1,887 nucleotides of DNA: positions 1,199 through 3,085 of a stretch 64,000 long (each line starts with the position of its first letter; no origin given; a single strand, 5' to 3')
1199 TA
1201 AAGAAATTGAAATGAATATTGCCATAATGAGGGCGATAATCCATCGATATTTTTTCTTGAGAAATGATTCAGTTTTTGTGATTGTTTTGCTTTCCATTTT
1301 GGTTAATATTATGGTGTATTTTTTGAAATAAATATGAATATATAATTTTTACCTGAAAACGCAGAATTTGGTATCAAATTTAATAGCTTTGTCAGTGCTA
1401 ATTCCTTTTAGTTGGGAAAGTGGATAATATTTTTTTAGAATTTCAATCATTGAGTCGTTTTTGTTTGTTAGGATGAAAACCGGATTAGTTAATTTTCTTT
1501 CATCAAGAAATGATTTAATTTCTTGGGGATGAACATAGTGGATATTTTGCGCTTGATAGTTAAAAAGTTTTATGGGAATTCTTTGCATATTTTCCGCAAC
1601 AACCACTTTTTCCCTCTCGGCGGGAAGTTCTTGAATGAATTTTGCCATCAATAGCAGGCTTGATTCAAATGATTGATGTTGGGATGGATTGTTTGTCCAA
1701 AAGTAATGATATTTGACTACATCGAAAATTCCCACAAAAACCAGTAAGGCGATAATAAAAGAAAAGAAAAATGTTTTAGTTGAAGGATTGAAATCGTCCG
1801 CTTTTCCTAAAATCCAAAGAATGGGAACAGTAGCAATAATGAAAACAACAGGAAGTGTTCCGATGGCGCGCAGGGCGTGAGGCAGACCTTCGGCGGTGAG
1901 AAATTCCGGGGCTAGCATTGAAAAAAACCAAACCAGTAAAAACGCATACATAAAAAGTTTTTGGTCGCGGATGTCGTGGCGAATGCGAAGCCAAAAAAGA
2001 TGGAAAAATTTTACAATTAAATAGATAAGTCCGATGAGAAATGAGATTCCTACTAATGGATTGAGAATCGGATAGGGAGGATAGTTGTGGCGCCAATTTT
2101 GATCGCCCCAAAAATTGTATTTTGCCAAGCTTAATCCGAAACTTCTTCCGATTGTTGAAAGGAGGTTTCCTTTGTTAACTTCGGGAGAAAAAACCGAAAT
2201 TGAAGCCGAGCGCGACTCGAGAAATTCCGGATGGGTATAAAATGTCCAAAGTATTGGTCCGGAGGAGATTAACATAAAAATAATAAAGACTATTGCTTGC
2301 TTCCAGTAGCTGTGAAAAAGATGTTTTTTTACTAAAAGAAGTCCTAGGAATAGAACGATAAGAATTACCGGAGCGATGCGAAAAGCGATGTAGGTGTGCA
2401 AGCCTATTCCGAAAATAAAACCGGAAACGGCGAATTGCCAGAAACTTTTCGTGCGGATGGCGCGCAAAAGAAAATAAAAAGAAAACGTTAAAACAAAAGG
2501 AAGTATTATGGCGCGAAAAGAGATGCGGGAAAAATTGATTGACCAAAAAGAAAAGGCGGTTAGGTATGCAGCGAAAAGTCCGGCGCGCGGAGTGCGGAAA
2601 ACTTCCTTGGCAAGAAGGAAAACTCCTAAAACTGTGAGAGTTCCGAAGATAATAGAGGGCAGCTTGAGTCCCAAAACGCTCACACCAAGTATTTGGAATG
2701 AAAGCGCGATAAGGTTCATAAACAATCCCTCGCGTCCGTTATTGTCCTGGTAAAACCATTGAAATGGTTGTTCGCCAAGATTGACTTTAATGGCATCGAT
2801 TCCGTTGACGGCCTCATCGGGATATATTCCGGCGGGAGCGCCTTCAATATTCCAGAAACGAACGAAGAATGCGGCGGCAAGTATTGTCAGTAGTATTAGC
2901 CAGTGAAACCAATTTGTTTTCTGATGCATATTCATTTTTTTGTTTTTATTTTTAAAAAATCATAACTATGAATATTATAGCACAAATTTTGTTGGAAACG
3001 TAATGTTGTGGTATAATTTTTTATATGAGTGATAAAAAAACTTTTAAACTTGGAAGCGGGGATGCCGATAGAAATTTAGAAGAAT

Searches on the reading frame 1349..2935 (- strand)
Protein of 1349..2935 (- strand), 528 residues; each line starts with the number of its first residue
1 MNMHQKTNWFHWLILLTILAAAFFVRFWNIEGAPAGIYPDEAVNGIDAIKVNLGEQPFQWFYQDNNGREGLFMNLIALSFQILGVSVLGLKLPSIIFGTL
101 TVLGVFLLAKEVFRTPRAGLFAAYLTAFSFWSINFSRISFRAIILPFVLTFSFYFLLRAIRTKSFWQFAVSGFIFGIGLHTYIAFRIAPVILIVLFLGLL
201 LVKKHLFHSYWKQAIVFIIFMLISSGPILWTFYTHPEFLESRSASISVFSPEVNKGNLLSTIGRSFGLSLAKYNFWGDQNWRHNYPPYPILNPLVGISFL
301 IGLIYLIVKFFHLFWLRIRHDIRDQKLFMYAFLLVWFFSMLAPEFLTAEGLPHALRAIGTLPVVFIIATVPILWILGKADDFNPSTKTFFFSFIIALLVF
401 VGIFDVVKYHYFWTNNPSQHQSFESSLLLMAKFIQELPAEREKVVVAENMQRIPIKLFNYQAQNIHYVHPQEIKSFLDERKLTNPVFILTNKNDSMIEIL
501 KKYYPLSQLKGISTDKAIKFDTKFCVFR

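Call 58: search_protein_families(library=pfam, proteins=[window:1349-2935:-], max_evalue=0.00001)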
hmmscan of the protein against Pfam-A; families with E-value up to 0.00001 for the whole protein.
window:1349-2935:- (528 aa): 1 family
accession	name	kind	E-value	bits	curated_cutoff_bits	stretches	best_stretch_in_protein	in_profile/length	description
PF13231.12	PMT_2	-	2.6e-11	44.4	26.1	1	75-224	9-155/160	Dolichyl-phosphate-mannose-protein mannosyltransferase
